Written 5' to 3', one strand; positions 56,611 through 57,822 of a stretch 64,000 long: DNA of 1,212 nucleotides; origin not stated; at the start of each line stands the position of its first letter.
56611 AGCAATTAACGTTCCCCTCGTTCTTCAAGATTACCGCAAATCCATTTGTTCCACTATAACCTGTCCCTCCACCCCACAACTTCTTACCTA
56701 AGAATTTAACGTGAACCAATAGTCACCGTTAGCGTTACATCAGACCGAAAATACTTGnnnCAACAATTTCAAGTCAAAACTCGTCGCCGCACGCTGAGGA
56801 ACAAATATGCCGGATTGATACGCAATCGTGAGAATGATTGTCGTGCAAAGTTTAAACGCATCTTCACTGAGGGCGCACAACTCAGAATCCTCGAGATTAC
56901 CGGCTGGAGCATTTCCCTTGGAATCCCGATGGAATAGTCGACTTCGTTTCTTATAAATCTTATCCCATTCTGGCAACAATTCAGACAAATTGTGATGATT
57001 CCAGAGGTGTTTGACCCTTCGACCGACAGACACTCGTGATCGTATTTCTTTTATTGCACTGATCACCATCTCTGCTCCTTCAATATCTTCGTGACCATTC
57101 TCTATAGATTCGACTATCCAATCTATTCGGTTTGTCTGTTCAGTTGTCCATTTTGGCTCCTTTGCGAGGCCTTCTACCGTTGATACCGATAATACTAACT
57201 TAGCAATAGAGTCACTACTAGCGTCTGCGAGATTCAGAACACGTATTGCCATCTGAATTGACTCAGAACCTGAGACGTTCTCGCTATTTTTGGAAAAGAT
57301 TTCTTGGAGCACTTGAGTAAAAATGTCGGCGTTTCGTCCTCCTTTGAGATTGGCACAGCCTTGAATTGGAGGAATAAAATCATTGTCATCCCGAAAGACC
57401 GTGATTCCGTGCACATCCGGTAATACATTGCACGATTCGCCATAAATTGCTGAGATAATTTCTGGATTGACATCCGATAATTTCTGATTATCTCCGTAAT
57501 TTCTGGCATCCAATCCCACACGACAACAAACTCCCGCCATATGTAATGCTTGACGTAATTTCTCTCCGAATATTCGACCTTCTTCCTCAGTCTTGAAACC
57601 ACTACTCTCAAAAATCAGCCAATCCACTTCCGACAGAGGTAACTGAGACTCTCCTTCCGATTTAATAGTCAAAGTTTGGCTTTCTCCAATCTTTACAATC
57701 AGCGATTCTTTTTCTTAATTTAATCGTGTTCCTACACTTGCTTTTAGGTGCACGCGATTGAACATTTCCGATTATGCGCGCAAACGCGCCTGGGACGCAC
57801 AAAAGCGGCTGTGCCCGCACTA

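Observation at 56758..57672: Orphan 304-aa ORF with an Rx4H motif in a helical C-terminal half: possible HEPN-type abortive-infection effector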

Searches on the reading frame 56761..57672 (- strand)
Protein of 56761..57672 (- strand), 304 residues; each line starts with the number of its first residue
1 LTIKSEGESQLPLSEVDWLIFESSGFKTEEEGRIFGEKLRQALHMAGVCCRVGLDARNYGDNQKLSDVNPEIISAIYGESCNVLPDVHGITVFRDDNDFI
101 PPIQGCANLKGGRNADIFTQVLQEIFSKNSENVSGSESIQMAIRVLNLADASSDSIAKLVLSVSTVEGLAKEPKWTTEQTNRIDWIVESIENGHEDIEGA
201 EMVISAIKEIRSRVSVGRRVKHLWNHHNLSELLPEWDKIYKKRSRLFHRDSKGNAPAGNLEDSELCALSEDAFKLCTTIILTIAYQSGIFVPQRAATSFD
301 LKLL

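Call 4: search_protein_families(library=pfam, proteins=[window:56761-57672:-], max_evalue=10)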
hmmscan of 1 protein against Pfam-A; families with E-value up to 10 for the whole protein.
window:56761-57672:- (304 aa): 0 families

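Call 5: search_protein_families(library=padloc, proteins=[window:56761-57672:-], max_evalue=10)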
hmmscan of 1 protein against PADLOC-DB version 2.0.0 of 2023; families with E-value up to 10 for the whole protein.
window:56761-57672:- (304 aa): 0 families

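Call 6: search_protein_families(library=ncbifam, proteins=[window:56761-57672:-], max_evalue=10)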
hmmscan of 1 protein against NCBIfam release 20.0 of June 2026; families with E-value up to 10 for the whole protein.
window:56761-57672:- (304 aa): 0 families

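Call 8: find_homologous_proteins(query=window:56761-57672:-, max_evalue=0.01)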
Query window:56761-57672:- (304 aa): 15 proteins with E <= 0.01 among 760 candidates.
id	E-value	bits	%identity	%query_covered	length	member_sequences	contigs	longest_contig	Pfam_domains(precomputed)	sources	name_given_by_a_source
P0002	1.3e-199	679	100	100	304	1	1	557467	-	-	-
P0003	5.7e-67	244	44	99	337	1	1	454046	-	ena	-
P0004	2.7e-66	242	45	99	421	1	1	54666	PF00216.27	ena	-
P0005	6.0e-64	234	44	99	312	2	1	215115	-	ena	-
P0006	4.2e-63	231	43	99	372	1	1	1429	-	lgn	-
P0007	1.7e-60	223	42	99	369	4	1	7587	-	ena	-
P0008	8.2e-60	220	42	98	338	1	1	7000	-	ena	-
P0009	3.1e-59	219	42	99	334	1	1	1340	-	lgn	-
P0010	4.2e-58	215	44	97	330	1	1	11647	-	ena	-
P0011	4.3e-58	215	43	99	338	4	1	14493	-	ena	-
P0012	6.1e-57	211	41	99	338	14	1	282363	-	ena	-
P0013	8.9e-57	210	41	99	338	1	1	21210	-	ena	-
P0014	5.1e-56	208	40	98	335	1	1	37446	-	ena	-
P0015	1.2e-53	200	40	99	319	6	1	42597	-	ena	-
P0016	5.8e-35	139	46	57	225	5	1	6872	-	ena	-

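Call 12: find_encoding_contigs(protein=P0003, flank=8000, max_places=3)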
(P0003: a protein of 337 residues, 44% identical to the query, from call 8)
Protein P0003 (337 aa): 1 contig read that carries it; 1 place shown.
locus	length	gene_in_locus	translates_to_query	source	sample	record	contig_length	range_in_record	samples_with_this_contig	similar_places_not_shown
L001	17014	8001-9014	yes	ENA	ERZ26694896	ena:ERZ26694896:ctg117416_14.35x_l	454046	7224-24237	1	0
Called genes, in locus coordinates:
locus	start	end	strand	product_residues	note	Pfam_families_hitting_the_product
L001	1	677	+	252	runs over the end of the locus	-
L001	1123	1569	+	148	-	-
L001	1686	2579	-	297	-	-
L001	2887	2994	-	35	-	-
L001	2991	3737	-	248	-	-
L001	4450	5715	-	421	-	-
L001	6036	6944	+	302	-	PF04545:Sigma70_r4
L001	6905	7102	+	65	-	-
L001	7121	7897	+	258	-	PF00149:Metallophos (weak), PF12850:Metallophos_2 (faint)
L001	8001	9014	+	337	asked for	-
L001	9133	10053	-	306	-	PF03372:Exo_endo_phos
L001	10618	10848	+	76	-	-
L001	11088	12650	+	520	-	PF00665:rve (faint), PF22483:Mu-transpos_C_2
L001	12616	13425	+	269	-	PF01695:IstB_IS21, PF13401:AAA_22 (faint)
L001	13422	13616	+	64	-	-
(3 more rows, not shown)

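Call 13: find_encoding_contigs(protein=P0012, flank=8000, max_places=4)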
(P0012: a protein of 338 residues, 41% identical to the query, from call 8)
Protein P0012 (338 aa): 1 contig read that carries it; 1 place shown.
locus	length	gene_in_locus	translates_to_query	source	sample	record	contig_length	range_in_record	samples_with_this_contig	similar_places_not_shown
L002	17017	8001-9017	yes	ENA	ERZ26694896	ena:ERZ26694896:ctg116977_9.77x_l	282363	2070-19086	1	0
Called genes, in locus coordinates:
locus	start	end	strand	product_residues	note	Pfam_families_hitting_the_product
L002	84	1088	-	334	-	PF01073:3Beta_HSD, PF01370:Epimerase, PF02719:Polysacc_synt_2, PF04321:RmlD_sub_bind, PF13460:NAD_binding_10, PF16363:GDP_Man_Dehyd, PF07993:NAD_binding_4 (weak)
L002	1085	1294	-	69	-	-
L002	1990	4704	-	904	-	PF00069:Pkinase, PF07714:PK_Tyr_Ser-Thr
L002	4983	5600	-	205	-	PF04542:Sigma70_r2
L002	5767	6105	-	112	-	-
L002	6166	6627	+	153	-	-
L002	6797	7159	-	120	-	PF01527:HTH_Tnp_1, PF13518:HTH_28 (weak)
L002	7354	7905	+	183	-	-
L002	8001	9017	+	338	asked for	-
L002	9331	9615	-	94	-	-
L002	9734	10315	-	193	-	-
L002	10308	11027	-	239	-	-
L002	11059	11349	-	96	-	-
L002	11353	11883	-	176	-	PF00665:rve, PF13683:rve_3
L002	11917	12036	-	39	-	-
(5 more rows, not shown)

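Call 14: search_protein_representatives(protein=window:56761-57672:-)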
Query: 304 residues. Proteins with E-value up to 0.001 (for the whole library): 339; up to 1e-10: 154; up to 1e-30: 9. The best 150 are listed.
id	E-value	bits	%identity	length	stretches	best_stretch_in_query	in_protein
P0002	4.2e-200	679.2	100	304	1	1-304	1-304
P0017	4.9e-60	219.5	43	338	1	2-300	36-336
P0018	3.8e-50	187.0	41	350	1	2-300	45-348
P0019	1.3e-44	168.9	45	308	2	2-173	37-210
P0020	3.5e-43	164.2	36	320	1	3-301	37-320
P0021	2.2e-39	151.7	37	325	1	2-301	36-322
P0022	9.6e-35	136.5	36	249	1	2-230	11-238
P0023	3.6e-33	131.3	34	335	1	9-299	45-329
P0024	6.8e-33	130.4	31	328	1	5-291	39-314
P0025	1.5e-30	122.7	36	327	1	2-297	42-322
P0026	3.0e-30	121.7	34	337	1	10-301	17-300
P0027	3.7e-30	121.4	38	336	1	5-220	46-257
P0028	8.3e-30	120.3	40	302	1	66-273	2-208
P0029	3.8e-29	118.1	35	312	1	13-300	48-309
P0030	4.6e-29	117.8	42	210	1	138-301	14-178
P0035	4.8e-28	114.5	32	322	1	3-299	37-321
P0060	1.2e-21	93.5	30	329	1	2-255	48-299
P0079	4.0e-18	81.9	31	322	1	19-249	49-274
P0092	6.6e-17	77.9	29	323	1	13-299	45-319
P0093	7.2e-17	77.8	30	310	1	14-251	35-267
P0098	3.9e-16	75.4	28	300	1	9-248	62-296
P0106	4.5e-15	71.9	27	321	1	5-285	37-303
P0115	1.5e-14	70.2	31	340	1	13-280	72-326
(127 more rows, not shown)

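Call 31: predict_structure(alignment_id=A3)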
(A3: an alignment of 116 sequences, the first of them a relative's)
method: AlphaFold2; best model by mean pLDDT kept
length: 338 residues; sequences in the alignment: 116
mean_pLDDT: 93.1   pTM: 0.90
mean pLDDT of the five models: 93.1, 93.0, 92.8, 92.8, 92.5
residues with pLDDT >= 90: 287; 70-90: 33; 50-70: 18; < 50: 0
segments of 3 or more residues with pLDDT < 50: none
pLDDT, mean of each block of 10 residues (from residue 1): 92 97 97 97 94 98 97 97 97 90 89 92 95 86 78 96 74 96 97 98 94 97 97 97 94 97 98 95 73 78 97 98 95 96
secondary structure, 60 per line:
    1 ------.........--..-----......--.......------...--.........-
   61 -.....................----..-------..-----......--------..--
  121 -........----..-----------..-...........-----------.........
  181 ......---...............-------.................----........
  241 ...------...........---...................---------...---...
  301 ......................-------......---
elements in order: E7-15 E25-30 E33-39 E51-59 H62-82 H103-108 E122-129 H150-160 H172-186 H190-204 H212-228 H233-243 H250-260 H264-282 H298-322 H330-335

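Call 34: fold_search(model_id=the predicted structure, library=pdb)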
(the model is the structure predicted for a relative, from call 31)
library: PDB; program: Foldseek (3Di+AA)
matches with E <= 10: 394; with E <= 0.001: 0
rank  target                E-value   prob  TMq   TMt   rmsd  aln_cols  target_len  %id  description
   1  5wa4_D                1.6e-01  0.09  0.14  0.15  19.6       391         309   13  Pyridine synthase, TbtD, from thiomuracin biosynthesis bound to an N-terminal leader peptide fragment (released 2017-11-22)
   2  5mg3_F                3.1e-01  0.07  0.11  0.13  22.6       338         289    8  EM fitted model of bacterial holo-translocon (released 2016-12-28)
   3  8y51_R                5.1e-01  0.12  0.11  0.13  16.6       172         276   12  Cryo-EM structure of the BRS3-Gq complex (released 2025-02-12)
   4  6muv_c                6.8e-01  0.13  0.13  0.21  17.1       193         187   13  The structure of the Plasmodium falciparum 20S proteasome in complex with two PA28 activators (released 2019-08-07)
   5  8omv_A                7.5e-01  0.10  0.12  0.08  25.1       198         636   14  Crystal structure of the constitutively active S117E/S181E mutant of human IKK2 (released 2024-04-10)
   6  6nwd                  8.8e-01  0.12  0.15  0.18  13.9       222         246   11  X-ray Crystallographic structure of Gloeobacter rhodopsin (released 2019-08-14)
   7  3jse_O                8.8e-01  0.07  0.12  0.16  20.8       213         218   10  Crystal structure of archaeal 20S proteasome in complex with mutated P26 activator (released 2009-11-03)
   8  1vgo_B                9.7e-01  0.13  0.13  0.17  13.7       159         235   11  Crystal Structure of Archaerhodopsin-2 (released 2005-10-04)
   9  5l0c_D                1.0e+00  0.28  0.17  0.30  16.7       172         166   10  Human metavinculin (residues 959-1134) in complex with PIP2 (released 2016-08-31)
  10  4nqi_C                1.1e+00  0.11  0.13  0.18  26.5       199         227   14  Structure of the N-terminal I-BAR domain (1-259) of D.Discoideum IBARa (released 2014-02-05)
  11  6fph_A                1.1e+00  0.04  0.13  0.10  23.4       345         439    9  The crystal structure of P.fluorescens Kynurenine 3-monooxygenase (KMO) in complex with competitive inhibitor No. 1h (released 2019-08-21)
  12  5l0d_A                1.4e+00  0.14  0.16  0.25  16.3       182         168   10  Human Metavinculin(residues 959-1130) in complex with PIP2 (released 2016-08-31)
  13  3jcf_A                1.4e+00  0.10  0.12  0.12  19.1       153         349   16  Cryo-EM structure of the magnesium channel CorA in the closed symmetric magnesium-bound state (released 2016-02-17)
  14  6mux_c                1.5e+00  0.11  0.13  0.21  17.3       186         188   12  The structure of the Plasmodium falciparum 20S proteasome in complex with one PA28 activator (released 2019-08-07)
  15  4i0u_H                1.5e+00  0.10  0.11  0.11  20.2       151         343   17  Improved structure of Thermotoga maritima CorA at 2.7 A resolution (released 2013-03-06)
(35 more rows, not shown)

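Call 38: fold_search(model_id=the predicted structure, library=viral)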
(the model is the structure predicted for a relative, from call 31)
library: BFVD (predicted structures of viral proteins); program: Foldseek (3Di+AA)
matches with E <= 10: 224; with E <= 0.001: 0
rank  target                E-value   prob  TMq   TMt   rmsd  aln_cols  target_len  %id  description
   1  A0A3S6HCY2            1.7e-01  0.97  0.28  0.40   9.0       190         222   12  (no name in the UniProt tables at hand)
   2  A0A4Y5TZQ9            2.2e-01  0.80  0.20  0.38  12.0       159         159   15  (no name in the UniProt tables at hand)
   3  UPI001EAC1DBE         2.2e-01  0.15  0.10  0.10  20.4       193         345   12  (no name look-up for this kind of identifier)
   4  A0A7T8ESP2            2.4e-01  0.12  0.15  0.07  20.3       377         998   10  (no name in the UniProt tables at hand)
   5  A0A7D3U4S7            2.6e-01  0.05  0.10  0.06  21.8       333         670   13  (no name in the UniProt tables at hand)
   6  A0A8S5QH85            6.0e-01  0.04  0.12  0.12  28.4       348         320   12  Uncharacterized protein [Myoviridae sp. ctdNl2]
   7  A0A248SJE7            6.9e-01  0.08  0.09  0.14  21.4       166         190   14  (no name in the UniProt tables at hand)
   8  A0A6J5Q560            7.3e-01  0.04  0.12  0.09  18.6       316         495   11  Uncharacterized protein [uncultured Caudovirales phage]
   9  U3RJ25                8.1e-01  0.14  0.12  0.23  16.6       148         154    9  Orf63 [Bombyx mori nuclear polyhedrosis virus]
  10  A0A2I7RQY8            9.9e-01  0.11  0.12  0.14  17.2       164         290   12  (no name in the UniProt tables at hand)
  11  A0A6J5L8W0            1.1e+00  0.18  0.16  0.16  18.6       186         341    9  Flagellar basal-body/hook protein, C-terminal domain containing protein [uncultured Caudovirales phage]
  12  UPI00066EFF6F         1.1e+00  0.04  0.12  0.12  16.9       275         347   13  (no name look-up for this kind of identifier)
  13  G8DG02                1.2e+00  0.18  0.19  0.27  11.2       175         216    8  (no name in the UniProt tables at hand)
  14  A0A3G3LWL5            1.2e+00  0.04  0.10  0.16  18.5       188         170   13  Uncharacterized protein [Corynebacterium phage Kimchi1738]
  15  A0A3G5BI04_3          1.2e+00  0.04  0.13  0.06  24.2       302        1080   11  Wssv144 [White spot syndrome virus]
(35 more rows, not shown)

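Call 42: find_encoding_contigs(protein=P0005, flank=7000, max_places=2)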
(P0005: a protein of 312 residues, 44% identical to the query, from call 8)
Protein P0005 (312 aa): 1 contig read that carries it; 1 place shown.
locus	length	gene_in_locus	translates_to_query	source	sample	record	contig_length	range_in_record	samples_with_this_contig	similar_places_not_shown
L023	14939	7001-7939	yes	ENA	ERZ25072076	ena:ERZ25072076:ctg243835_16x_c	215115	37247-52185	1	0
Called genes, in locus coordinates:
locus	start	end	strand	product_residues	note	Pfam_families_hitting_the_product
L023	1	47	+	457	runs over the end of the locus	PF03972:MmgE_PrpD_N, PF19305:MmgE_PrpD_C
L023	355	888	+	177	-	PF00589:Phage_integrase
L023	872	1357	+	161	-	-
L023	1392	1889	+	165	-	-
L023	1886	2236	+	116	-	PF01541:GIY-YIG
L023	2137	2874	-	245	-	PF20613:HipA_2 (faint)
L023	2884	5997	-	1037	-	PF04313:HSDR_N, PF04851:ResIII, PF18766:SWI2_SNF2, PF22679:T1R_D3-like, PF11867:T1RH-like_C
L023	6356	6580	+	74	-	-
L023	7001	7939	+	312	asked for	-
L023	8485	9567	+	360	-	-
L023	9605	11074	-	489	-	PF03050:DDE_Tnp_IS66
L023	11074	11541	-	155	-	-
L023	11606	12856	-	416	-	PF00872:Transposase_mut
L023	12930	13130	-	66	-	-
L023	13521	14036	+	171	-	-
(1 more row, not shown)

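Call 43: find_encoding_contigs(protein=P0015, flank=7000, max_places=2)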
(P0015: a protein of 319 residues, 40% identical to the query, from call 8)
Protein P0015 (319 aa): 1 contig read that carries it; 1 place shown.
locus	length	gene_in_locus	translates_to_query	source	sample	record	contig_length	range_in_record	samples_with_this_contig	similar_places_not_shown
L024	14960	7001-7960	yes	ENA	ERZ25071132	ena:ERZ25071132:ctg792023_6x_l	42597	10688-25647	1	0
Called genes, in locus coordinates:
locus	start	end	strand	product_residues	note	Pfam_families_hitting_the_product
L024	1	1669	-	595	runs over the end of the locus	PF14236:DruA, PF13808:DDE_Tnp_1_assoc, PF01609:DDE_Tnp_1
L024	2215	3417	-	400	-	PF14319:Zn_Tnp_IS91, PF04986:Y2_Tnp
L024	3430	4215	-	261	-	PF00589:Phage_integrase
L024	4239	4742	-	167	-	-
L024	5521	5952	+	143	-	PF13610:DDE_Tnp_IS240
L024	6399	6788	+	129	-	-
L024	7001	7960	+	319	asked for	-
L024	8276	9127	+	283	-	PF13560:HTH_31 (weak)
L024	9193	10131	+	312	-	PF12760:Zn_ribbon_IS1595, PF12762:DDE_Tnp_IS1595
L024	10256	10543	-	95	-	-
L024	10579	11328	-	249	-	-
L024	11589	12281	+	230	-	PF12762:DDE_Tnp_IS1595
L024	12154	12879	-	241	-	-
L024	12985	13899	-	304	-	PF00872:Transposase_mut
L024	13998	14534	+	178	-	PF14236:DruA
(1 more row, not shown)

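Call 44: find_encoding_contigs(protein=P0014, flank=7000, max_places=2)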
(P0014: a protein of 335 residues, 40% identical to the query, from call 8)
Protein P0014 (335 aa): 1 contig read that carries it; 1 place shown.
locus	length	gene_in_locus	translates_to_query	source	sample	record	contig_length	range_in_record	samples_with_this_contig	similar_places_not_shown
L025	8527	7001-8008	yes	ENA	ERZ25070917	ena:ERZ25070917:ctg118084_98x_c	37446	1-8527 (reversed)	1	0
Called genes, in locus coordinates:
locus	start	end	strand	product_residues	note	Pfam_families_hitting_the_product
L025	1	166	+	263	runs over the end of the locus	-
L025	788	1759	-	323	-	PF00589:Phage_integrase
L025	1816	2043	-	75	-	-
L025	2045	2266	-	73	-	-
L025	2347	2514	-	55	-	-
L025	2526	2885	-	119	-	-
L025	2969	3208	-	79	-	-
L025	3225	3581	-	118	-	-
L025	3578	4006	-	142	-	PF19698:DUF6197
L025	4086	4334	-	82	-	-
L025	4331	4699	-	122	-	-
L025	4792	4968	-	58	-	-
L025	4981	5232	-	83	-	-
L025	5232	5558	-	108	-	-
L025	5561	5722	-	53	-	-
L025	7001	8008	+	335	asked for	-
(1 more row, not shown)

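Call 45: find_encoding_contigs(protein=P0004, flank=7000, max_places=2)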
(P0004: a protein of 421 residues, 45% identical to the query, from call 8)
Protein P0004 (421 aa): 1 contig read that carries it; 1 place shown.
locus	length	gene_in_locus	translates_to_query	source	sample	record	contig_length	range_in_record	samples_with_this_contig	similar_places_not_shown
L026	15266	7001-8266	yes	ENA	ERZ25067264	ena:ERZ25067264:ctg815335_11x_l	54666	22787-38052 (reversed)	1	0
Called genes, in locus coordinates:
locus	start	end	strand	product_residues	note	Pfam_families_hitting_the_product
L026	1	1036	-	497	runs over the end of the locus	PF00665:rve, PF22483:Mu-transpos_C_2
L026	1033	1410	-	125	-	-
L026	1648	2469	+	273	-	-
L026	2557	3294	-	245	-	PF00454:PI3_PI4_kinase (weak)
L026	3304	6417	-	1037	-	PF04313:HSDR_N, PF04851:ResIII, PF18766:SWI2_SNF2, PF22679:T1R_D3-like, PF11867:T1RH-like_C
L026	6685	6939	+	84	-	-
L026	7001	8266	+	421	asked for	PF00216:Bac_DNA_binding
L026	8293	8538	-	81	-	-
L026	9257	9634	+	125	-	-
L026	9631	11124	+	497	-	PF00665:rve, PF22483:Mu-transpos_C_2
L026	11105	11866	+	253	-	PF01695:IstB_IS21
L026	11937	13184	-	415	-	PF01420:Methylase_S (weak)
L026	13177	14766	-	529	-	PF12161:HsdM_N, PF02384:N6_Mtase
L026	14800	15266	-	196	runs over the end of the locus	PF00239:Resolvase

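Call 47: search_protein_families(library=phrogs, proteins=[P0012, P0003, P0014], max_evalue=1)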
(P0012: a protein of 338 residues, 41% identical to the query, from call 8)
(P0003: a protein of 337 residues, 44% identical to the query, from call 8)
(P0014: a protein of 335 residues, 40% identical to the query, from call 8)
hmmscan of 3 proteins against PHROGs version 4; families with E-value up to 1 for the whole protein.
P0012 (338 aa): 1 family
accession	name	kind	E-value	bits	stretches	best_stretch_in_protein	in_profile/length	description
phrog_14440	-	head and packaging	0.16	11.9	1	147-250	224-327/416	virion structural protein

P0003 (337 aa): 0 families

P0014 (335 aa): 0 families

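Call 48: find_homologous_proteins(query=A3, max_evalue=1)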
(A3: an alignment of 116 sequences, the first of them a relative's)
Query A3 (116 sequences) (338 aa, profile of the alignment): 217 proteins with E <= 1 among 8000 candidates; the best 120 are listed.
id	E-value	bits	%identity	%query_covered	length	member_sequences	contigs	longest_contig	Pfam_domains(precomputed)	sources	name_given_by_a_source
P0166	4.4e-116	405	71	100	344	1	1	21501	-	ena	-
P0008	1.4e-115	403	74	100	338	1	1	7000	-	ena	-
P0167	2.6e-115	403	69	100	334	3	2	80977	-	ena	-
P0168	3.0e-115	402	68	98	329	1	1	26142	-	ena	-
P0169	1.3e-114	400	77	100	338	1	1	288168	-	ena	-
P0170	1.7e-114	400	78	100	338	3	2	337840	-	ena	-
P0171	1.9e-114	400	66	100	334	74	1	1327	-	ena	-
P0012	3.1e-114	399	100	100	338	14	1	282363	-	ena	-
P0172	5.7e-114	398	69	98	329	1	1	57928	-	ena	-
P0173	7.5e-114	398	72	100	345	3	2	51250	-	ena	-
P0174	7.9e-114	398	75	100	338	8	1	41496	-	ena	-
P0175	8.8e-114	398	65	100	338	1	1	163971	-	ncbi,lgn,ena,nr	ncbi:MAG: hypothetical protein OXG61_06435 [Chloroflexi bacterium]|nr:hypothetical protein [Chlorofl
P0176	8.9e-114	398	76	100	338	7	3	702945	-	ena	-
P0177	9.2e-114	397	73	100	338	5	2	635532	-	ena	-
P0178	1.1e-113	397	76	100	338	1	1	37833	-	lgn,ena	-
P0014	3.4e-110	386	59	99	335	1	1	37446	-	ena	-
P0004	1.0e-109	384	58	98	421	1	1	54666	PF00216.27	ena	-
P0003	2.8e-109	383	61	100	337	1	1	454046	-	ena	-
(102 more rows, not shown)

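Call 63: search_dna_similar(query=P0012, collection=plasmids, mode=protein, max_evalue=0.001, max_rows=25)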
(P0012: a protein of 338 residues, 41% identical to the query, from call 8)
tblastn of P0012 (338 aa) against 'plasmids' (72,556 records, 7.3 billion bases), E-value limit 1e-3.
No match.

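Call 64: search_dna_similar(query=P0012, collection=phages, mode=protein, max_evalue=0.01, max_rows=15)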
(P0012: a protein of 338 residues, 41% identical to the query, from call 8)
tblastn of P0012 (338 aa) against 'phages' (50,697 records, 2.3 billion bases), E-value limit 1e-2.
No match.

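Call 77: search_protein_families(library=padloc, alignment_id=A3, max_evalue=0.1)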
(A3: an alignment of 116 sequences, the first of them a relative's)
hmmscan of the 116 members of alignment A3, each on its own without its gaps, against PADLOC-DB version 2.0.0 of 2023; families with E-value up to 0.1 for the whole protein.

A. member 1, P0012 (338 aa): 0 families

B. families by the number of members that match (of 116 scanned): 21 families
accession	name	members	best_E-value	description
PDLC01031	Csx1/Csm6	3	0.0017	CARF+HEPN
PDLC03820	RTasHEPN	3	0.0034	DRT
PDLC01802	CARF1--CARF_HEPN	2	0.017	-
PDLC00428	ThsB1|ThsB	1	0.0011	TIR-like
PDLC03836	DzbB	1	0.0032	-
PDLC01692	Cas12f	1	0.0047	CAS-V-F; effector__SPE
PDLC01107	Cas8b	1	0.006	Cas8b1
PDLC03839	LeoA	1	0.0065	-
PDLC01826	CARF2--CARF_HEPN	1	0.008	-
PDLC04709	PDC-M55C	1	0.0089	-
PDLC02627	DrmD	1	0.011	DrmD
PDLC01625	Cas6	1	0.012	"CAS-I,CAS-II,CAS-III,CAS-IV,CAS-V,CAS-VI; crRNAmaturation"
PDLC00826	E1-E2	1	0.016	E1-E2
PDLC01917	CARF6--CARF_CARF_CARF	1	0.025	-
PDLC00384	SduA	1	0.026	DUF4263 domain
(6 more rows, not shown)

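Call 78: search_protein_families(library=ncbifam, alignment_id=A3, max_evalue=0.1)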
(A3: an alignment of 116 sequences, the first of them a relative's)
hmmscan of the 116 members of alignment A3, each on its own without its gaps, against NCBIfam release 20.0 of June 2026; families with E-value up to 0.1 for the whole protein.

A. member 1, P0012 (338 aa): 0 families

B. families by the number of members that match (of 116 scanned): 50 families (the first 25 are shown)
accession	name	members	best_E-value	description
NF033852.1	fulvocin_rel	4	0.00029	bacteriocin fulvocin C-related protein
TIGR04071.2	methanobac_OB3b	2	0.075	methanobactin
NF007945.0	PRK10664.1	1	2e-20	nucleoid-associated protein HU-beta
NF001222.0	PRK00199.1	1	5.4e-19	integration host factor subunit beta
NF001401.0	PRK00285.1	1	3.5e-18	integration host factor subunit alpha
TIGR00988.1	hip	1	5.3e-17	integration host factor subunit beta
NF008023.0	PRK10753.1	1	9.8e-16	nucleoid-associated protein HU-alpha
TIGR00987.1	himA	1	1.5e-14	integration host factor subunit alpha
NF007103.0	PRK09552.1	1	0.0016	2-hydroxy-3-keto-5-methylthiopentenyl-1-phosphate phosphatase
TIGR02714.1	amido_AtzD_TrzD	1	0.0031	ring-opening amidohydrolase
NF006492.0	PRK08931.1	1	0.0042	S-methyl-5'-thioadenosine phosphorylase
NF041689.1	Shig_StxA_2j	1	0.0045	Shiga toxin Stx2j subunit A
NF040795.1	betaine_GrdH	1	0.005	betaine reductase selenoprotein B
TIGR03333.1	salvage_mtnX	1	0.0069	2-hydroxy-3-keto-5-methylthiopentenyl-1-phosphate phosphatase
NF004070.0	PRK05580.2-2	1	0.011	primosomal protein N'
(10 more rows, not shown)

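Call 80: search_protein_families(library=padloc, proteins=[P0035, P0079, P0092, P0093, P0106, P0115, P0098, P0060], max_evalue=10)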
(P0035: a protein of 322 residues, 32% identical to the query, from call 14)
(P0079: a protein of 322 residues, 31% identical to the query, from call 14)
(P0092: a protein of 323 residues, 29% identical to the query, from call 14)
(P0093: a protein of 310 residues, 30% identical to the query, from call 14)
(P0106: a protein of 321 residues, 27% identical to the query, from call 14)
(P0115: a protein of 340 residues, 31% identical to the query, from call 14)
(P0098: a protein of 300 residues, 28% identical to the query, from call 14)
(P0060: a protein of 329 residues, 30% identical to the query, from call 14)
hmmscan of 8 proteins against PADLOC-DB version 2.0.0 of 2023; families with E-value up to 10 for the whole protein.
P0035 (322 aa): 1 family
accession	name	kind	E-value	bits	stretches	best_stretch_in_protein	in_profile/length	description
PDLC03722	oMTase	-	0.055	11.3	1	230-272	190-233/259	orphan methyltransferase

P0079 (322 aa): 0 families

P0092 (323 aa): 0 families

P0093 (310 aa): 0 families

P0106 (321 aa): 1 family
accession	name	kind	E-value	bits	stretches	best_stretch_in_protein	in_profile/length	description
PDLC01031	Csx1/Csm6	-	0.025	12.1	1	188-287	242-327/357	CARF+HEPN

P0115 (340 aa): 1 family
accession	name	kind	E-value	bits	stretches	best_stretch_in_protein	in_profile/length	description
PDLC03820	RTasHEPN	-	0.0034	15.5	1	287-338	75-126/148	DRT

P0098 (300 aa): 0 families

P0060 (329 aa): 0 families

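Call 88: search_solved_structures(query=A5, max_evalue=10, show_alignments=4)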
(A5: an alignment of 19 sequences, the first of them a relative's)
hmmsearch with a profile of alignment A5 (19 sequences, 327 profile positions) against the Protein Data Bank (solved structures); distinct sequences matched with E-value up to 10: 0.
